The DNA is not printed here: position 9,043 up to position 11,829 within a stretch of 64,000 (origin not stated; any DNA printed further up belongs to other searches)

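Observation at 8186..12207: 4-hydroxybenzoyl-CoA-reductase-like molybdenum hydroxylase: S-L-M gene order and a Cys-rich [4Fe-4S]-type insertion in the FAD subunit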

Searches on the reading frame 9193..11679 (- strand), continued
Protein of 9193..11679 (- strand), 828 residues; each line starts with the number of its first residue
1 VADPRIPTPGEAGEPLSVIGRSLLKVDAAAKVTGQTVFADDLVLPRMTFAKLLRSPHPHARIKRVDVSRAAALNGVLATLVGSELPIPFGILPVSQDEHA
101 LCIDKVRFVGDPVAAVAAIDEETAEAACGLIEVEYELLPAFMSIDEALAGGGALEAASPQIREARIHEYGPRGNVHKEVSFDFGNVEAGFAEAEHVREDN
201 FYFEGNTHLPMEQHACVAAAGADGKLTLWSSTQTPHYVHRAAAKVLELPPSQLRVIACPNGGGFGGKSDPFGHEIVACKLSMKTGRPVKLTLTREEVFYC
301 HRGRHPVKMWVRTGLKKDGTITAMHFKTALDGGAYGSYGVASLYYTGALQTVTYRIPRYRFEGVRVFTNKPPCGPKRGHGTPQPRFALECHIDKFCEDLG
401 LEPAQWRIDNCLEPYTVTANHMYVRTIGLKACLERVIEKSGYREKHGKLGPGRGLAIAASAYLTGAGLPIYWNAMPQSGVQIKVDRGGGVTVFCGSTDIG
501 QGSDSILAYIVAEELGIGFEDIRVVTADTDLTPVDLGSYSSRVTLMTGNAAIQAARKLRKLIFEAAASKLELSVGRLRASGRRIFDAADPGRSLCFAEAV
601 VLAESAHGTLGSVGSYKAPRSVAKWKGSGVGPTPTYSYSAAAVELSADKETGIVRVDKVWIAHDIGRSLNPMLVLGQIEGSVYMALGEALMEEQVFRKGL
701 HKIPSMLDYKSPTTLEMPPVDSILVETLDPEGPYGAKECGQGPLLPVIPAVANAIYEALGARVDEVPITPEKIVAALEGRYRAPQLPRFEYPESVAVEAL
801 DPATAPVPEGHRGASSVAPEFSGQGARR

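Call 43: find_encoding_contigs(protein=P0122, flank=10000, max_places=2)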
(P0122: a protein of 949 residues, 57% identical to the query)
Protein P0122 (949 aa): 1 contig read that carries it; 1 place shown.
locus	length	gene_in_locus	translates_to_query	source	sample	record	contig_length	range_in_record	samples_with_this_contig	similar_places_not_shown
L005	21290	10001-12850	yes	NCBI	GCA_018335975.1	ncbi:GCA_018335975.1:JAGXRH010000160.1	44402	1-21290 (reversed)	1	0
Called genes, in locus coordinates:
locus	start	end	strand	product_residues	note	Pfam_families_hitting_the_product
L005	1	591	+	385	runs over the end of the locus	PF06050:HGD-D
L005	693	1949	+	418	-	PF06050:HGD-D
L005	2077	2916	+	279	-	PF01869:BcrAD_BadFG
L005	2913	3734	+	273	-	PF00370:FGGY_N (faint), PF01869:BcrAD_BadFG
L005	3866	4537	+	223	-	-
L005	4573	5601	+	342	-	PF08240:ADH_N, PF16912:Glu_dehyd_C, PF00107:ADH_zinc_N, PF13602:ADH_zinc_N_2 (weak)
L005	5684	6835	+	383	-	PF02771:Acyl-CoA_dh_N, PF02770:Acyl-CoA_dh_M, PF00441:Acyl-CoA_dh_1, PF22924:ACOX_C_alpha1 (weak), PF08028:Acyl-CoA_dh_2, PF21263:Acyl-CoA-dh_C (faint)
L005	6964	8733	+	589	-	PF01855:POR_N, PF02775:TPP_enzyme_C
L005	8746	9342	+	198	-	PF01558:POR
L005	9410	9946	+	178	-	-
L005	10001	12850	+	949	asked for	PF00111:Fer2 (weak), PF01799:Fer2_2, PF01315:Ald_Xan_dh_C, PF02738:MoCoBD_1, PF20256:MoCoBD_2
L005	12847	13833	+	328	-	PF00941:FAD_binding_5, PF03450:CO_deh_flav_C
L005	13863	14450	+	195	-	PF01128:IspD, PF12804:NTP_transf_3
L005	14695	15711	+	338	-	PF00589:Phage_integrase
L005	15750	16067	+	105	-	PF04570:zf-FLZ (weak)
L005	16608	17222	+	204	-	-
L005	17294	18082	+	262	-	-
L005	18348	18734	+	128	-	-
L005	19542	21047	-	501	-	PF02789:Peptidase_M17_N, PF00883:Peptidase_M17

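Call 46: find_related_loci(query=window:9193-11679:-, collection=genome_contigs, flank=10000)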
Query window:9193-11679:- (828 aa) in genome_contigs; peptide patterns used: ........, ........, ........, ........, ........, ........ (x = any residue, [..] = any of these).
568 stretches matched a pattern; 543 encode a relative of the query (tblastn E <= 1e-3); the best 80 are kept; 80 distinct loci.
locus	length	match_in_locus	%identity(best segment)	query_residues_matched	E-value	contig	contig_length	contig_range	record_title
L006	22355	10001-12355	82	16-811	0e+0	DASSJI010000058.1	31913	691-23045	MAG TPA_asm: Vicinamibacteria bacterium isolate SMAG_U1111 k141_1204740, whole genome shotgun sequence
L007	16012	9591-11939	81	12-805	0e+0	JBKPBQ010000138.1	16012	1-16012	MAG: Acidobacteriota bacterium isolate GB_EKS_MAG_00074 GB_EKS_000000501493, whole genome shotgun sequence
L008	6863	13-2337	80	18-803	0e+0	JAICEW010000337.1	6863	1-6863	MAG: Vicinamibacteria bacterium isolate BD_ISSM_2_bin.32 k141_4603808_length_6863_cov_9.9411, whole genome shotgun seque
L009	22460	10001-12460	92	1-827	0e+0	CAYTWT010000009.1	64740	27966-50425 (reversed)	MAG TPA_asm: uncultured Acidobacteriota bacterium isolate binchicken_co165_5 genome assembly, contig: k141_1589401, whol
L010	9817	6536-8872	78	9-798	0e+0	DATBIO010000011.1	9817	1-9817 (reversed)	MAG TPA_asm: Vicinamibacteria bacterium isolate SMAG_U3896 k141_2258497, whole genome shotgun sequence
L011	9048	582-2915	79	9-797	0e+0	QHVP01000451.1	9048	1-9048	MAG: Acidobacteria bacterium isolate AA29 14_0903_13_30cm_scaffold_4596453_curated, whole genome shotgun sequence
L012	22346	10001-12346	79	9-801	0e+0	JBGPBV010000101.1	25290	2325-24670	MAG: Vicinamibacteria bacterium isolate OBJ_0618_050_8 k141_4794740_length_25290_cov_29.0373, whole genome shotgun seque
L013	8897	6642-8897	80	12-775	0e+0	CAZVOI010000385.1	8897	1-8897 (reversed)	MAG TPA_asm: uncultured Acidobacteriota bacterium isolate binchicken_co165_156 genome assembly, contig: k141_556327, who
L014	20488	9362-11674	78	16-797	0e+0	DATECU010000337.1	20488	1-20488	MAG TPA_asm: Vicinamibacteria bacterium isolate SMAG_U8280 k141_2128453, whole genome shotgun sequence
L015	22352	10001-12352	79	18-812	0e+0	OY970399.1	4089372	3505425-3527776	MAG: uncultured Acidobacteriota bacterium isolate MFD01916.bin.c.6 genome assembly, chromosome: 1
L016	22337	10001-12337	76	16-809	0e+0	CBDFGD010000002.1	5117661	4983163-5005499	MAG: Vicinamibacteria bacterium isolate b372e290-4d5a-4a71-9afd-fb28c1c12f3b genome assembly, contig: contig_2, whole ge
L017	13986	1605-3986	77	5-806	0e+0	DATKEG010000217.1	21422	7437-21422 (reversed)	MAG TPA_asm: Vicinamibacteria bacterium isolate SMAG_U14493 k141_3601632, whole genome shotgun sequence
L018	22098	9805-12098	80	9-797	0e+0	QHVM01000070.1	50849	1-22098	MAG: Acidobacteria bacterium isolate AA32 14_1009_16_40cm_scaffold_8263_curated, whole genome shotgun sequence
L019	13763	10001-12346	70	4-789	0e+0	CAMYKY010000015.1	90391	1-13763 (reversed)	MAG: uncultured Acidobacteria bacterium isolate FCS_M_Acidobacteriota_01 genome assembly, contig: scaffold_789, whole ge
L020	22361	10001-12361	70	4-797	0e+0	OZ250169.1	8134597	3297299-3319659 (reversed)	MAG: Candidatus Marinacidobacterales bacterium isolate 549cdbe4-9bbc-4d2b-bb60-052536d6f51f genome assembly, chromosome:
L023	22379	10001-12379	69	17-812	0e+0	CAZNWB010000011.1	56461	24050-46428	MAG TPA_asm: uncultured bacterium isolate SRP119689_co1_259 genome assembly, contig: NODE_602_length_56461_cov_7.285750,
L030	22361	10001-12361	65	10-797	0e+0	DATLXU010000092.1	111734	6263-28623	MAG TPA_asm: Blastocatellia bacterium isolate SMAG_U13254 k141_123830, whole genome shotgun sequence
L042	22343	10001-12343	67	16-799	0e+0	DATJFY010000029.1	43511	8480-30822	MAG TPA_asm: Verrucomicrobiia bacterium isolate SMAG_U15472 k141_6528534, whole genome shotgun sequence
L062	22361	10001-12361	66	13-793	0e+0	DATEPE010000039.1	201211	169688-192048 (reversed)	MAG TPA_asm: Pyrinomonadaceae bacterium isolate SMAG_U9013 k141_692160, whole genome shotgun sequence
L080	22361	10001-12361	65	10-797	0e+0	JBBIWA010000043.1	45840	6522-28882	MAG: Acidobacteriota bacterium isolate ETS170220_bin_9 NODE_291_length_45840_cov_4.8411, whole genome shotgun sequence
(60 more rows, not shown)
